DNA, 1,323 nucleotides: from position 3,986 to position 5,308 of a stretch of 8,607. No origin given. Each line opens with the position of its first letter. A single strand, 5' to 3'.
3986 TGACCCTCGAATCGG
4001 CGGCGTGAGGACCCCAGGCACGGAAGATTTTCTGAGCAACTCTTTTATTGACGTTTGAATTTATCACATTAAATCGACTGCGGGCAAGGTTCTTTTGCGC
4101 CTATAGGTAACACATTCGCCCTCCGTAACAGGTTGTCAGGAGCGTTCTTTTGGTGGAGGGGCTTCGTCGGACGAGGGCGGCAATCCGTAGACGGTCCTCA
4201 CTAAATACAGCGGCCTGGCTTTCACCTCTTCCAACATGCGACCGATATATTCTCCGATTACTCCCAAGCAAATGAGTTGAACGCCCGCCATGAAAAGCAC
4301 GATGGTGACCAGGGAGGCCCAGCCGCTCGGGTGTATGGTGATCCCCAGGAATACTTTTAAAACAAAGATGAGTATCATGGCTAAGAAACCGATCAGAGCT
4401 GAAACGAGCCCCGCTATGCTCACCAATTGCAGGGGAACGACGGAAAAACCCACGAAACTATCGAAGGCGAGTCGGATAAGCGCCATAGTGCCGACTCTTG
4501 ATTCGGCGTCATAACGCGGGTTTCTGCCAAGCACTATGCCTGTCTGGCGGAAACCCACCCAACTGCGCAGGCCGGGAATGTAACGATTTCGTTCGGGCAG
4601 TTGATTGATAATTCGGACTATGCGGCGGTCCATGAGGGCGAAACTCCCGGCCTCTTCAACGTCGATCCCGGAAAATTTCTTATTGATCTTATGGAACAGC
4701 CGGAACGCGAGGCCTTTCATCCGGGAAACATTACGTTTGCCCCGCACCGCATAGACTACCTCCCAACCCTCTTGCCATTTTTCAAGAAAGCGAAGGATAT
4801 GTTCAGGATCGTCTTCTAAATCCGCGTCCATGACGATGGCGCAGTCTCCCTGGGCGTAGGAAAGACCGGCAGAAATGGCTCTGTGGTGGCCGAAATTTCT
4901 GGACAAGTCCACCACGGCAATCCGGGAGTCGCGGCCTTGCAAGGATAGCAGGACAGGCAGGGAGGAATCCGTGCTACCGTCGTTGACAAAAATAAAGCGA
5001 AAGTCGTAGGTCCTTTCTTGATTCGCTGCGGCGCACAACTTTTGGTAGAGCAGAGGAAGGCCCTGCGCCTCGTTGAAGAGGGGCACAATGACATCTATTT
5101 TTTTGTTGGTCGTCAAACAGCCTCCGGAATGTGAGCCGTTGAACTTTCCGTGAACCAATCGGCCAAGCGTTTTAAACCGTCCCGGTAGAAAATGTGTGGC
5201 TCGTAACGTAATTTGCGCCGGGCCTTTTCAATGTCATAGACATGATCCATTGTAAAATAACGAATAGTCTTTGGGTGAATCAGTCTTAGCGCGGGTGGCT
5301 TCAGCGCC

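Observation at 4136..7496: Translationally coupled B12-radical-SAM / SDR / polyprenyl-phosphate GT2 trio of unassigned function, next to a Wzm/Wzt glycan exporter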

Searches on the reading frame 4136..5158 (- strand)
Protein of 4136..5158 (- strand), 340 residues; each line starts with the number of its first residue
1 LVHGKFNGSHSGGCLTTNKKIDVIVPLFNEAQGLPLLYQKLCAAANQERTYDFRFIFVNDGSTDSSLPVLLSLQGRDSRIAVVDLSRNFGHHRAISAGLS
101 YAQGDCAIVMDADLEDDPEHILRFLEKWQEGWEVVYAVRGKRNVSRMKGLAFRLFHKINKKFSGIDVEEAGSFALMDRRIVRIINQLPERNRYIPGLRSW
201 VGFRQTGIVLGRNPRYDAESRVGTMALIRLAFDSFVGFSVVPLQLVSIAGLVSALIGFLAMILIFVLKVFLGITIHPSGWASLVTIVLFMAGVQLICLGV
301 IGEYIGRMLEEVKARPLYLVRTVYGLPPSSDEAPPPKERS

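Call 4: search_protein_families(library=pfam, proteins=[window:4136-5158:-], max_evalue=0.01)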
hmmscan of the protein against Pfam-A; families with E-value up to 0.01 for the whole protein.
window:4136-5158:- (340 aa): 2 families
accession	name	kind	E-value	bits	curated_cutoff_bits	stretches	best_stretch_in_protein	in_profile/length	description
PF00535.33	Glycos_transf_2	-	1.2e-27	97.3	23.3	1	23-181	2-164/168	Glycosyl transferase family 2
PF10111.15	Glyco_tranf_2_2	-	6.6e-05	23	27.3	1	33-113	11-91/276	Glycosyltransferase like family 2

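Call 5: search_protein_families(library=ncbifam, proteins=[window:4136-5116:-], max_evalue=0.01)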
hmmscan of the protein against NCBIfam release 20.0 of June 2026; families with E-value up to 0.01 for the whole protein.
window:4136-5116:- (326 aa): 12 families
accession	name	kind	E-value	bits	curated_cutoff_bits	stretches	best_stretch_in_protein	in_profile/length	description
NF047588.1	GlcsyltransPgfSStrep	equivalog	2.2e-62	211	500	1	6-307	2-303/308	glycosyltransferase PgfS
NF007986.1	PRK10714.1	equivalog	3.2e-57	193.9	529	1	4-309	5-311/316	undecaprenyl-phosphate 4-deoxy-4-formamido-L-arabinose transferase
TIGR03937.1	PgaC_IcaA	equivalog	6.1e-12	45.2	422.3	1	4-114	44-150/407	poly-beta-1,6-N-acetyl-D-glucosamine synthase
TIGR04242.1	nodulat_NodC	equivalog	1.3e-09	37.6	550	1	5-115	48-157/395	chitooligosaccharide synthase NodC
NF007482.0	PRK10073.1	equivalog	5.2e-09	35.6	423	1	2-105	3-101/334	glycosyltransferase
NF041875.1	EPS_EpsD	equivalog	1.4e-08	34.5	370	1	7-121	1-111/325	exopolysaccharide biosynthesis glycosyltransferase EpsD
NF047683.1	TeichurnBiosyTuaG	equivalog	1.6e-06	27.9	400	1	3-111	4-108/252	teichuronic acid biosynthesis protein TuaG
TIGR03111.1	glyc2_xrt_Gpos1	hypoth_equivalog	5.3e-06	25.5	363.95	1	5-119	49-161/439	TIGR03111 family XrtG-associated glycosyltransferase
TIGR04283.1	glyco_like_mftF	equivalog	0.00012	21.8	182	1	8-102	2-85/221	TIGR04283 family arsenosugar biosynthesis glycosyltransferase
NF050050.1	ProtGlycPglI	equivalog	0.00064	19.2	500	1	6-123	3-117/306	GalNAc(5)-diNAcBac-PP-undecaprenol beta-1,3-glucosyltransferase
TIGR04182.1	glyco_TIGR04182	equivalog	0.00087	18.8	325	0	228-297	223-288/293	S-layer glycoprotein N-glycosyltransferase AglJ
NF058614.1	PPMAGASynPpgS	equivalog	0.0061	16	370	1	9-114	4-101/226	polyprenyl-phospho-N-acetylgalactosaminyl synthase PpgS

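Call 6: search_solved_structures(query=window:4136-5116:-, max_evalue=0.001)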
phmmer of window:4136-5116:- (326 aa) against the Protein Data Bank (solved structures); distinct sequences matched with E-value up to 0.001: 13.
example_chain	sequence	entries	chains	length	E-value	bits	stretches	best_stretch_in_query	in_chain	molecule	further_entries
5ekp_C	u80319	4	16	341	1.2e-73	251.1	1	6-312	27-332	Uncharacterized glycosyltransferase sll0501 | Glycosyltransferase sll0501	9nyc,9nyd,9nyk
9nye_A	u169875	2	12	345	1.2e-73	251.1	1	6-312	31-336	Glycosyltransferase sll0501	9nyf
5eke_A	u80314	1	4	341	1.6e-73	250.7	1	6-312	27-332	Uncharacterized glycosyltransferase sll0501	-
9bhc_C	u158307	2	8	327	4.5e-49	170.4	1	5-310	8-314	Undecaprenyl-phosphate 4-deoxy-4-formamido-L-arabinose transferase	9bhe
8vxh_A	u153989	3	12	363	6.5e-49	169.8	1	5-310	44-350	Undecaprenyl-phosphate 4-deoxy-4-formamido-L-arabinose transferase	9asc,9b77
9hwj_A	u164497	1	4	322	2.1e-48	168.2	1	5-317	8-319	Undecaprenyl-phosphate 4-deoxy-4-formamido-L-arabinose transferase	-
5mlz_A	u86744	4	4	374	2.5e-08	36.5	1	5-125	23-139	Dolichol monophosphate mannose synthase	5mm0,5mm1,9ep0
3l7m_A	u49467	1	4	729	1e-07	34.5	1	29-115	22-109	Teichoic acid biosynthesis protein F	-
3l7j_A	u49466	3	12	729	1e-07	34.5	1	29-115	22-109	Teichoic acid biosynthesis protein F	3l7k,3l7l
3l7i_A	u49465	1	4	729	1e-07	34.5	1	29-115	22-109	Teichoic acid biosynthesis protein F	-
5hea_A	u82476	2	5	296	1.7e-06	30.5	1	4-100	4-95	Putative glycosyltransferase (GalT1)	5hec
2z87_A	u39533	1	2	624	5.3e-05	25.6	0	7-112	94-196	Chondroitin synthase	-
2z86_A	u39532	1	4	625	5.4e-05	25.6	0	7-112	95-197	Chondroitin synthase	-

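Call 56: find_homologous_proteins(query=window:4139-5116:-, max_evalue=1e-20)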
Query window:4139-5116:- (326 aa): 7996 proteins with E <= 1e-20 among 8000 candidates; the best 120 are listed.
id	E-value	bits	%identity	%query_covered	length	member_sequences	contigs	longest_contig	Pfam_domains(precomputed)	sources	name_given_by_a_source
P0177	5.3e-193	658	93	97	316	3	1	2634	PF00535.33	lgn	-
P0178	2.6e-98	347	50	94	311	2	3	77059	PF10111.15,PF00535.33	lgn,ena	-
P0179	9.8e-98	345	54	94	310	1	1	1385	PF10111.15,PF00535.33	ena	-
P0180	1.7e-97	344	53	94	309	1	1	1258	PF10111.15,PF00535.33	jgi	jgi:dolichol-phosphate mannosyltransferase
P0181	9.0e-97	342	53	94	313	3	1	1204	PF10111.15,PF00535.33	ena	-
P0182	1.5e-96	341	53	94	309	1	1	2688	PF10111.15,PF00535.33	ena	-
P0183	4.2e-96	340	53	94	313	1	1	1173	PF10111.15,PF00535.33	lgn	-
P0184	7.8e-96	339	50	94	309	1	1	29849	PF10111.15,PF00535.33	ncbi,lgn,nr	ncbi:MAG: glycosyltransferase family 2 protein [Nitrospirae bacterium]|nr:glycosyltransferase family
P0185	2.1e-95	337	53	94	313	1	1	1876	PF10111.15,PF00535.33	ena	-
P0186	3.0e-95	337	47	96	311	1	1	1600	PF10111.15,PF00535.33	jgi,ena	-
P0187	3.5e-95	337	50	94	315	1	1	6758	PF10111.15,PF00535.33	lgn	-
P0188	9.5e-95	335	47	96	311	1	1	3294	PF10111.15,PF00535.33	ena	-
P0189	1.1e-94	335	52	94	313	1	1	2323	PF10111.15,PF00535.33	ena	-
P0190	1.9e-94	334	51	94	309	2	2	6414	PF10111.15,PF00535.33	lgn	-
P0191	3.8e-94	333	47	96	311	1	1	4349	PF00535.33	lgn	-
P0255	2.0e-82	295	45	96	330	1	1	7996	PF13641.13,PF00535.33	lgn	-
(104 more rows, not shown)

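Call 57: find_encoding_contigs(protein=P0178, flank=7000, max_places=1)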
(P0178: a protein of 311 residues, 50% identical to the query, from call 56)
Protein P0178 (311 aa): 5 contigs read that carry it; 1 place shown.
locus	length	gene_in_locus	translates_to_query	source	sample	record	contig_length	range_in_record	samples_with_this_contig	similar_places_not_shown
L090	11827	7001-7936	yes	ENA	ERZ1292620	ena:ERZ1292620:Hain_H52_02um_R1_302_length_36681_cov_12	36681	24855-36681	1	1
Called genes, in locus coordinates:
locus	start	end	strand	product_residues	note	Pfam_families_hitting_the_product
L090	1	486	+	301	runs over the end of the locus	-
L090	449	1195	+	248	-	PF13489:Methyltransf_23, PF13847:Methyltransf_31, PF08241:Methyltransf_11, PF08242:Methyltransf_12, PF13649:Methyltransf_25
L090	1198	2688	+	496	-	PF01943:Polysacc_synt, PF13440:Polysacc_synt_3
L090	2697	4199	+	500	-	-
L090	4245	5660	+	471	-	PF02310:B12-binding, PF04055:Radical_SAM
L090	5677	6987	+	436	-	PF04055:Radical_SAM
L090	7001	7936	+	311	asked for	PF00535:Glycos_transf_2, PF10111:Glyco_tranf_2_2 (weak)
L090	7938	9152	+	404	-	PF13231:PMT_2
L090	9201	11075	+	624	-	PF00534:Glycos_transf_1 (weak), PF13692:Glyco_trans_1_4, PF02698:DUF218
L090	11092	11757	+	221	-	PF14221:DUF4330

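Call 58: find_encoding_contigs(protein=P0184, flank=7000, max_places=1)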
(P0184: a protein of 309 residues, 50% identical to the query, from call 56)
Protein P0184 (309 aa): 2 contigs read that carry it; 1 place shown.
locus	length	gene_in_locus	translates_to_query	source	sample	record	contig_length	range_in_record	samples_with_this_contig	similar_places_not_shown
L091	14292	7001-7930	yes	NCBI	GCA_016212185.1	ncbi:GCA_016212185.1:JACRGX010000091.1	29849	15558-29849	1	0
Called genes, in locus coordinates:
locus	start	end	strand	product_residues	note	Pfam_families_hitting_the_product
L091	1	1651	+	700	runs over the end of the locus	PF13431:TPR_17 (faint), PF24575:TPR_Slam (faint), PF07719:TPR_2 (faint), PF13428:TPR_14 (faint), PF13414:TPR_11, PF00515:TPR_1 (weak), PF13424:TPR_12 (weak), PF13414:TPR_11 (weak), +3 more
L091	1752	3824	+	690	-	PF00515:TPR_1 (weak), PF13414:TPR_11, PF13424:TPR_12, PF13432:TPR_16, PF07719:TPR_2, PF13414:TPR_11, PF13432:TPR_16, PF13414:TPR_11, +13 more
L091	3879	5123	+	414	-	PF12704:MacB_PCD, PF02687:FtsX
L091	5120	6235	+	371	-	PF12704:MacB_PCD (weak), PF02687:FtsX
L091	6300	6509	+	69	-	-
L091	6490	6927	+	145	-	PF01850:PIN (weak)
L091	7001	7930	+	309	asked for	PF00535:Glycos_transf_2, PF10111:Glyco_tranf_2_2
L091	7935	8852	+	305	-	PF13489:Methyltransf_23, PF07021:MetW, PF13847:Methyltransf_31, PF08241:Methyltransf_11, PF08242:Methyltransf_12, PF13649:Methyltransf_25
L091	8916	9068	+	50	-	-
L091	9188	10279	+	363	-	PF04055:Radical_SAM, PF13186:SPASM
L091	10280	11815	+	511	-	PF02310:B12-binding, PF04055:Radical_SAM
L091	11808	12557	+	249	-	PF13489:Methyltransf_23, PF13847:Methyltransf_31, PF08241:Methyltransf_11, PF08242:Methyltransf_12, PF13649:Methyltransf_25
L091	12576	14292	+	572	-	?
